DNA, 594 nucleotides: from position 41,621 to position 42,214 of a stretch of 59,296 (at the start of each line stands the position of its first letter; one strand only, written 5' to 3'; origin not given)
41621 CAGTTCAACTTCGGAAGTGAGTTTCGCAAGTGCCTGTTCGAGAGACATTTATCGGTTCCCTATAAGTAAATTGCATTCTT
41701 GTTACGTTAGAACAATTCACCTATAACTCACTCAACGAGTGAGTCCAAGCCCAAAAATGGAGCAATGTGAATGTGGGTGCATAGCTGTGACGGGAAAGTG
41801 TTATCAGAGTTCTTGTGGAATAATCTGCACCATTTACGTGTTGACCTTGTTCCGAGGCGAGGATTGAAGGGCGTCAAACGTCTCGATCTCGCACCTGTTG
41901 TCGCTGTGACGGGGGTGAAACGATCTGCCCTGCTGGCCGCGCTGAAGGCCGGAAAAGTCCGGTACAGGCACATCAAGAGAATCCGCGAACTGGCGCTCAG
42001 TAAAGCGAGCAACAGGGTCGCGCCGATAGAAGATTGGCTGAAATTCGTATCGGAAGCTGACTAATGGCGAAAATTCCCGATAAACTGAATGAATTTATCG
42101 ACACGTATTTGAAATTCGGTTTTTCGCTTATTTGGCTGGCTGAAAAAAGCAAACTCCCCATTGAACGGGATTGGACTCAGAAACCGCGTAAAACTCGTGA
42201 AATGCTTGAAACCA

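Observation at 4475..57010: Dispersed 19-bp element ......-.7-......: twelve copies, all at module boundaries and all co-oriented with the downstream gene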

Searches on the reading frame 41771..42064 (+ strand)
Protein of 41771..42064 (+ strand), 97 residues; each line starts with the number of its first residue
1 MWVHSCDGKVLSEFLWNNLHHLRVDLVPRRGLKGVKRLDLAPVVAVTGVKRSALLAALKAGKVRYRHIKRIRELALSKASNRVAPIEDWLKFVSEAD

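Call 10: search_protein_families(library=pfam, proteins=[window:41771-42064:+], max_evalue=0.01)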
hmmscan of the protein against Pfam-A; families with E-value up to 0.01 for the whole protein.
window:41771-42064:+ (97 aa): 0 families

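Call 13: search_protein_families(library=phrogs, proteins=[window:41771-42064:+], max_evalue=0.001)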
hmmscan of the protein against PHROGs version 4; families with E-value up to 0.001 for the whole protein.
window:41771-42064:+ (97 aa): 0 families

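Call 34: find_related_loci(query=window:41771-42064:+, collection=viral_contigs, flank=10000)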
Query window:41771-42064:+ (97 aa) in viral_contigs; peptide patterns used: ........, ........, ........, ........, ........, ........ (x = any residue, [..] = any of these).
73 stretches matched a pattern, but none encodes a relative of the query by tblastn (E <= 1e-3).
